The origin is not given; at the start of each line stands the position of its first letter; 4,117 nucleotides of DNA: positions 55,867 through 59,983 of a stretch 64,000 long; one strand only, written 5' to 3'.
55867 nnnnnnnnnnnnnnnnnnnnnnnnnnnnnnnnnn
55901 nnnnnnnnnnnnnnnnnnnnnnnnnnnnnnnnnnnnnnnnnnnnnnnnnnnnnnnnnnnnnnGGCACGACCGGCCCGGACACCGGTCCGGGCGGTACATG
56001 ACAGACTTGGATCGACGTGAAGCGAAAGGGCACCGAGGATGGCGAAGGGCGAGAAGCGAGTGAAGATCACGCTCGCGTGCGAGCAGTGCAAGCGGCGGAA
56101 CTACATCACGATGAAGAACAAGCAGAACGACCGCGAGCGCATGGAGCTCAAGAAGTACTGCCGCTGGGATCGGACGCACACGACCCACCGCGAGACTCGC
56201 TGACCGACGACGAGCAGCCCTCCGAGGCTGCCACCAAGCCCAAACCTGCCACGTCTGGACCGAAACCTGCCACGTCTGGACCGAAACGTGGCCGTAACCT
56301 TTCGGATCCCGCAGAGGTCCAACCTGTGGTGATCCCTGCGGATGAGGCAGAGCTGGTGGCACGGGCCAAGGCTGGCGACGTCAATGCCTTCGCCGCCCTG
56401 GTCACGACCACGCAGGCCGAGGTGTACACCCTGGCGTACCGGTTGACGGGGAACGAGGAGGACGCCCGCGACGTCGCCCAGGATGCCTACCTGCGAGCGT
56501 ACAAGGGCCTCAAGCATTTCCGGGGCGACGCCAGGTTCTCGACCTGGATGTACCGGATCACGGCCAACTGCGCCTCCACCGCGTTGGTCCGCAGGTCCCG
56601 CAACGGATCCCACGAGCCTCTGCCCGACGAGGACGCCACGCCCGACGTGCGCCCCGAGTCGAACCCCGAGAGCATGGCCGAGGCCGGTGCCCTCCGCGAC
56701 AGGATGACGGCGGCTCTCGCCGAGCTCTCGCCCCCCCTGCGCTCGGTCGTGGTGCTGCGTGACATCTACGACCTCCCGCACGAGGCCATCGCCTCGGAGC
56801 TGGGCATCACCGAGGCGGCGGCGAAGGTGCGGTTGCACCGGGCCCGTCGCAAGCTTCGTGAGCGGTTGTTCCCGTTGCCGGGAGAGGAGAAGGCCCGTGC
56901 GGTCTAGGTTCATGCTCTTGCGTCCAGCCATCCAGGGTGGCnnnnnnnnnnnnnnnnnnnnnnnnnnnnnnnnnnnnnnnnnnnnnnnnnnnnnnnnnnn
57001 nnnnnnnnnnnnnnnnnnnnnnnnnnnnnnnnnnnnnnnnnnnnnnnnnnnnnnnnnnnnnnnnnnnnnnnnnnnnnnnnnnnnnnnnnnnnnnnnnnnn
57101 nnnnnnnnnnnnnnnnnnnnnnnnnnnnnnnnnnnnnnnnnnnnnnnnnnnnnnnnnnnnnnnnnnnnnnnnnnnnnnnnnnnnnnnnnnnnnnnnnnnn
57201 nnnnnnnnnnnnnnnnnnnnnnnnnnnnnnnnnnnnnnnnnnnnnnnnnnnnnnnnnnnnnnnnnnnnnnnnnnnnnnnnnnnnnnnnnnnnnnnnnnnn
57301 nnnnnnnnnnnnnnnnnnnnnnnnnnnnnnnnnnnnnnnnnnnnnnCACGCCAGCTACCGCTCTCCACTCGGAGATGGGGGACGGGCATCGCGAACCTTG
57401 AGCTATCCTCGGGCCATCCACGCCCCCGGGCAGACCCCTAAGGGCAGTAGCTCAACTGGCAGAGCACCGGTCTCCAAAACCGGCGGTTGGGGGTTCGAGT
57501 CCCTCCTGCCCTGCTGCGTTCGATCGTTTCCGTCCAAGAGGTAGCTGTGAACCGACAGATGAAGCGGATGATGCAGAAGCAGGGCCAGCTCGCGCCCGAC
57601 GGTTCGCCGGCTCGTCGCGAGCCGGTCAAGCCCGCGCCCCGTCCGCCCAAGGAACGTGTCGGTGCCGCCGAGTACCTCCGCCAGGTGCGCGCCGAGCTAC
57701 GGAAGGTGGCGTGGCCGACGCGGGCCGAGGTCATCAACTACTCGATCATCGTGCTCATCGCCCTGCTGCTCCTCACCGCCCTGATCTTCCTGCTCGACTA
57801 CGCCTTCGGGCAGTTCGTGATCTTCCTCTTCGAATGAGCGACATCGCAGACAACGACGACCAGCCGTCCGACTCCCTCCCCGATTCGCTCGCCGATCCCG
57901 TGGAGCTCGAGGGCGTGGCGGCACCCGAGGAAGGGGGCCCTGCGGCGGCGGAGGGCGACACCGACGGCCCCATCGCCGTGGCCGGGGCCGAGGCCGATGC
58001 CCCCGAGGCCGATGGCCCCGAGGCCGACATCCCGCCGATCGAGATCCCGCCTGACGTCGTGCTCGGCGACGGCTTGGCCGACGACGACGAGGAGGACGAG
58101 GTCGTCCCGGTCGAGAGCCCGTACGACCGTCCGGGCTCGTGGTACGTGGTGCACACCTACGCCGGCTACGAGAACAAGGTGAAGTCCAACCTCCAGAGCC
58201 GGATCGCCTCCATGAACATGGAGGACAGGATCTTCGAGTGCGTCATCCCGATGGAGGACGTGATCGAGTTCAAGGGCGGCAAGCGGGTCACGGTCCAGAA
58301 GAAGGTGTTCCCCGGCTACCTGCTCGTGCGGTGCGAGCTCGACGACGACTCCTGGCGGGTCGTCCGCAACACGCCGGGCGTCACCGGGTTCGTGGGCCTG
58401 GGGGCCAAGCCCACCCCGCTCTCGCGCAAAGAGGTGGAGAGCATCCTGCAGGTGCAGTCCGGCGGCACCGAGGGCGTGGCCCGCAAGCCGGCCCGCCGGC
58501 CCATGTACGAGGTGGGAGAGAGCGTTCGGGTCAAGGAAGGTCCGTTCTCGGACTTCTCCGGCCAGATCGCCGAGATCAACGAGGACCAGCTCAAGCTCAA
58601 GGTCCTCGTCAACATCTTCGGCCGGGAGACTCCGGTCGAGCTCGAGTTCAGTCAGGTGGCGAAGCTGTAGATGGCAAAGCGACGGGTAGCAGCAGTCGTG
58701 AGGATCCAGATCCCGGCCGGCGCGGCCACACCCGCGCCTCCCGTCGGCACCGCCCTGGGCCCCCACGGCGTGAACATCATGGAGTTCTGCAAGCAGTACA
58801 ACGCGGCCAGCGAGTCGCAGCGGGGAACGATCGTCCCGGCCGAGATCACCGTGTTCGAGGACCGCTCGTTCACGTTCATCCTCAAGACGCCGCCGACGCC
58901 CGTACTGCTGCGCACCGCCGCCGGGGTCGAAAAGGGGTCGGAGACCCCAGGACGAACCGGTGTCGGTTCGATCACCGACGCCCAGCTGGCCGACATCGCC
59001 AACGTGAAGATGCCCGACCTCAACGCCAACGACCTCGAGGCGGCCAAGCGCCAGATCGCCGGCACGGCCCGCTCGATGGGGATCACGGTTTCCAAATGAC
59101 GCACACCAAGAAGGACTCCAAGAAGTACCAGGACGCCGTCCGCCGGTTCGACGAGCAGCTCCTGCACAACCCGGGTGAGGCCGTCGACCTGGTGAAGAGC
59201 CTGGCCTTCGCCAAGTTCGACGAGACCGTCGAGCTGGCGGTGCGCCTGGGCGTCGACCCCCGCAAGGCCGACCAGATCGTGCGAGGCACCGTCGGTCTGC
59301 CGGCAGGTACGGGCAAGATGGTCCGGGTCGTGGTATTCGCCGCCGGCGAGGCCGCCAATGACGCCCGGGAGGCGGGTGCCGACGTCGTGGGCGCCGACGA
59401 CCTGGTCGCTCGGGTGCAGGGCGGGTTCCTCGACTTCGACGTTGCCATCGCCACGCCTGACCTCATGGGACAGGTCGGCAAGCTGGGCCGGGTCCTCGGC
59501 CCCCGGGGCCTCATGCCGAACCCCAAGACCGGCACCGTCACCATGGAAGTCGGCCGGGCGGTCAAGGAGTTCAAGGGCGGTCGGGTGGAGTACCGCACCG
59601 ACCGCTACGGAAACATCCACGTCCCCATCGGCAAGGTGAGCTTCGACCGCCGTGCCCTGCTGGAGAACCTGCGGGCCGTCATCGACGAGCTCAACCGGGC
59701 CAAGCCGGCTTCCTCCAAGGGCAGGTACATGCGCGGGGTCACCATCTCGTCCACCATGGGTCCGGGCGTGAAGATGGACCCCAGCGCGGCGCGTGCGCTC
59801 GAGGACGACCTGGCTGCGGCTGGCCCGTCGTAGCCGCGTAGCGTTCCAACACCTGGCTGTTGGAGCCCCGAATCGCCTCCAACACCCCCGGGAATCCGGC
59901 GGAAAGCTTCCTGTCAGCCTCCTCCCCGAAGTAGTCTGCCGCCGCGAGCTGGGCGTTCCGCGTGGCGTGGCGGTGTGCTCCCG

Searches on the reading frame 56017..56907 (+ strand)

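Call 77: search_protein_families(library=pfam, proteins=[window:56017-56907:+], max_evalue=0.00001)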
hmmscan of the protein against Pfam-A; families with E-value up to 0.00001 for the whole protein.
window:56017-56907:+ (296 aa): 3 families
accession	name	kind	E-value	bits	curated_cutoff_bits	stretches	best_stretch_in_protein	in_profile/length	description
PF04542.20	Sigma70_r2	-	1.1e-15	57.6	24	1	128-195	1-70/71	Sigma-70 region 2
PF08281.18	Sigma70_r4_2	-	1.9e-15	56.7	25.7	1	228-280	2-54/54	Sigma-70, region 4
PF04545.22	Sigma70_r4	-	1.5e-10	40.9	24.1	1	233-282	1-50/50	Sigma-70, region 4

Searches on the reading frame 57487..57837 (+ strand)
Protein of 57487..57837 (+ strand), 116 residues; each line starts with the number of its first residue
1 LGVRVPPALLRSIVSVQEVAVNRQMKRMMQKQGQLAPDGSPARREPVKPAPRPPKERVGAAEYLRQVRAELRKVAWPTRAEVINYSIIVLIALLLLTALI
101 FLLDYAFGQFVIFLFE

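Call 77: search_protein_families(library=pfam, proteins=[window:57487-57837:+], max_evalue=0.00001)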
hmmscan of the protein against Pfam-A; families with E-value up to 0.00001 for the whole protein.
window:57487-57837:+ (116 aa): 1 family
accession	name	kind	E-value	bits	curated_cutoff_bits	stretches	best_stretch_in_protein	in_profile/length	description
PF00584.25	SecE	-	2.2e-18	66.3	22.7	1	62-115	2-55/55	SecE/Sec61-gamma subunits of protein translocation complex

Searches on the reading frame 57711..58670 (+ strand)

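Call 77: search_protein_families(library=pfam, proteins=[window:57711-58670:+], max_evalue=0.00001)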
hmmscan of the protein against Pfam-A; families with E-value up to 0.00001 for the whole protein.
window:57711-58670:+ (319 aa): 1 family
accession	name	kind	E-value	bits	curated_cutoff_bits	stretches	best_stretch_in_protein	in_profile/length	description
PF02357.24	NusG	-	7.9e-31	106.9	22.2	1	143-245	2-92/93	Transcription termination factor nusG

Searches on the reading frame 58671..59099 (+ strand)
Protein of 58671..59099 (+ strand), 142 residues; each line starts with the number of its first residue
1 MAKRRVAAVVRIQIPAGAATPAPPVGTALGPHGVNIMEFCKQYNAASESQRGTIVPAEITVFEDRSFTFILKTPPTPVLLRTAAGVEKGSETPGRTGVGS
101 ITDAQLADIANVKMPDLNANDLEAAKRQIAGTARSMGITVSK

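Call 77: search_protein_families(library=pfam, proteins=[window:58671-59099:+], max_evalue=0.00001)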
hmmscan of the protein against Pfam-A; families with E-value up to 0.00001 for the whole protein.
window:58671-59099:+ (142 aa): 2 families
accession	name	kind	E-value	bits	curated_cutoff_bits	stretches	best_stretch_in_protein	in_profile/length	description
PF00298.24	Ribosomal_L11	-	1.7e-26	92.8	21.4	1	72-140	1-69/69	Ribosomal protein L11, RNA binding domain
PF03946.19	Ribosomal_L11_N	-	2e-26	92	32.9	1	10-67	1-58/58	Ribosomal protein L11, N-terminal domain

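Call 84: find_encoding_contigs(protein=window:58671-59099:+, flank=10000, max_places=4)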
Protein window:58671-59099:+ (142 aa): no gene with exactly this product is on record in the collection.

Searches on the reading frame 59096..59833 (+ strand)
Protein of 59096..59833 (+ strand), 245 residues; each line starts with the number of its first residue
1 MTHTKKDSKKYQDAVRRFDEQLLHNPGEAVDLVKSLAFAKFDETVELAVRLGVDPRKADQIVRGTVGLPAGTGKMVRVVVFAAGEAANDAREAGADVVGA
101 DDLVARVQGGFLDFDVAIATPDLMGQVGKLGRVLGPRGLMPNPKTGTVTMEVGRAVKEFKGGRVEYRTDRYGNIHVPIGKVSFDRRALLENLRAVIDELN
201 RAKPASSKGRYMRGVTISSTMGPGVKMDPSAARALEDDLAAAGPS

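Call 9: find_encoding_contigs(protein=window:59096-59833:+, flank=10000, max_places=6)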
Protein window:59096-59833:+ (245 aa): no gene with exactly this product is on record in the collection.

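Call 11: find_related_loci(query=window:59096-59830:+, collection=genome_contigs, flank=10000)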
Query window:59096-59830:+ (245 aa) in genome_contigs; peptide patterns used: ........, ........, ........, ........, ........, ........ (x = any residue, [..] = any of these).
600 stretches matched a pattern (row limit reached: there are more); 563 encode a relative of the query (tblastn E <= 1e-3); the best 80 are kept; 80 distinct loci.
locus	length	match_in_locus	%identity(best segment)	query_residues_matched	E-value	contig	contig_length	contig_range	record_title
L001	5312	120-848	87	1-242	3e-139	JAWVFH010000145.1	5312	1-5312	MAG: Solirubrobacterales bacterium isolate BP_449 scaffold_3168490, whole genome shotgun sequence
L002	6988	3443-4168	88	1-242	5e-138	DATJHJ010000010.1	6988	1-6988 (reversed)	MAG TPA_asm: Acidimicrobiales bacterium isolate SMAG_U15509 k141_12086415, whole genome shotgun sequence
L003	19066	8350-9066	86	1-239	5e-135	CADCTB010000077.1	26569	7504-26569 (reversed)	MAG: uncultured Acidimicrobiales bacterium isolate AVDCRST_MAG10 genome assembly, contig: NODE217, whole genome shotgun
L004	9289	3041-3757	85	1-239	1e-134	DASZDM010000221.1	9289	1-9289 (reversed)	MAG TPA_asm: Acidimicrobiales bacterium isolate SMAG_U6468 k141_40253, whole genome shotgun sequence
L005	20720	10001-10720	85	1-239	1e-135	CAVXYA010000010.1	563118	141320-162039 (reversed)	MAG: uncultured Acidimicrobiia bacterium isolate MFD04935.bin.1.119 genome assembly, contig: contig_7009, whole genome s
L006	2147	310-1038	79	1-242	7e-133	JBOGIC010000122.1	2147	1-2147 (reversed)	MAG: Acidimicrobiales bacterium isolate SC-S_metawrap_bin.3 k127_1623893, whole genome shotgun sequence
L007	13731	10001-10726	85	1-242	9e-125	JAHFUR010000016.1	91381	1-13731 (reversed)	MAG: Acidimicrobiia bacterium isolate nzgw84 NODE_193_length_91382_cov_13.221146, whole genome shotgun sequence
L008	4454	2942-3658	85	1-239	2e-124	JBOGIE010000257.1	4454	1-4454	MAG: Acidimicrobiales bacterium isolate SD8030_maxbin2.bin.3_sub NODE_7867_length_4454_cov_9.040444, whole genome shotgu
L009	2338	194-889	77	9-240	1e-124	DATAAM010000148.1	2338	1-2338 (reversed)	MAG TPA_asm: Acidimicrobiales bacterium isolate SMAG_U6672 k141_2907555, whole genome shotgun sequence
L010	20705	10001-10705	78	9-243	5e-118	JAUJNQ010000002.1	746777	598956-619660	MAG: Acidimicrobiales bacterium isolate YX2bin35 opera_contig_17, whole genome shotgun sequence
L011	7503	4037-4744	81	8-242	5e-116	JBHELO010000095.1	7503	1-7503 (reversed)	MAG: Acidimicrobiales bacterium isolate S2_bin.17.orig S2_k141_2352842, whole genome shotgun sequence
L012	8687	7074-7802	80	1-242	4e-114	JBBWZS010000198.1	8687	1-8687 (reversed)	MAG: Acidimicrobiaceae bacterium isolate Holy_71 scaffold_4452480, whole genome shotgun sequence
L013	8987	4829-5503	78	9-233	9e-113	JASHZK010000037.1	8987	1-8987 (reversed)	MAG: Acidimicrobiales bacterium isolate JOPF307 JOPF_NEAR_contig_139953, whole genome shotgun sequence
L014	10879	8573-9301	79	1-242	3e-112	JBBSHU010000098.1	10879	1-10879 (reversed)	MAG: Acidimicrobiales bacterium isolate LS3_sbin.15 LS3_sbin.15_K_342831_L_10879_cov_126.8060, whole genome shotgun sequ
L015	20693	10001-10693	81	9-239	9e-112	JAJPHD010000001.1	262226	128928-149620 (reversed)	MAG: Actinomycetota bacterium isolate Centralia_MAG_135 k107_22116344, whole genome shotgun sequence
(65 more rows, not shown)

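Call 77: search_protein_families(library=pfam, proteins=[window:59096-59833:+], max_evalue=0.00001)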
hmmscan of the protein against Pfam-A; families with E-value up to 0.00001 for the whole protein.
window:59096-59833:+ (245 aa): 1 family
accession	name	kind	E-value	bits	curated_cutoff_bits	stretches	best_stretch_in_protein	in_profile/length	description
PF00687.26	Ribosomal_L1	-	2.1e-67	227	32.2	1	34-223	2-198/198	Ribosomal protein L1p/L10e family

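Call 88: search_protein_families(library=pfam, proteins=[L003:9275-9934:+, L003:9934-10323:+, L003:10698-14285:+], max_evalue=0.00001)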
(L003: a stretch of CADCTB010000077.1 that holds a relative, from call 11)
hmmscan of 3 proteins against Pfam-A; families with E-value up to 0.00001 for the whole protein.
L003:9275-9934:+ (219 aa): 1 family
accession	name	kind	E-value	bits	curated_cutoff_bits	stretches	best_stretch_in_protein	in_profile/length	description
PF00466.25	Ribosomal_L10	-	3.4e-24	85.2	22.8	1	5-100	3-99/100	Ribosomal protein L10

L003:9934-10323:+ (129 aa): 2 families
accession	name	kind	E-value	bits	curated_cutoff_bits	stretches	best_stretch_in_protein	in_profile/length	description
PF00542.24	Ribosomal_L12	-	5.1e-30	104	25.9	1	63-129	1-67/67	Ribosomal protein L7/L12 C-terminal domain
PF16320.10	Ribosomal_L12_N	-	2.6e-22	78.7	25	1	3-50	1-47/48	Ribosomal protein L7/L12 dimerisation domain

L003:10698-14285:+ (1195 aa): 6 families
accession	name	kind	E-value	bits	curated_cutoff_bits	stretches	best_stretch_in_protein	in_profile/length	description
PF00562.33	RNA_pol_Rpb2_6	-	3.4e-128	428.3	23.4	1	635-1070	7-373/373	RNA polymerase Rpb2, domain 6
PF04560.25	RNA_pol_Rpb2_7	-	2e-28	99.1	32.1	1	1072-1146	1-85/87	RNA polymerase Rpb2, domain 7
PF04565.21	RNA_pol_Rpb2_3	-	9.4e-28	96.6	21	1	407-475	1-68/68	RNA polymerase Rpb2, domain 3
PF04561.19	RNA_pol_Rpb2_2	-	4e-23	82.5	21.7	1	141-348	1-190/190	RNA polymerase Rpb2, domain 2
PF10385.14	RNA_pol_Rpb2_45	-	7.3e-22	77.6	28.2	1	485-568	1-66/66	RNA polymerase beta subunit external 1 domain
PF04563.20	RNA_pol_Rpb2_1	-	6.6e-17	62.2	28.2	1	74-392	62-201/203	RNA polymerase beta subunit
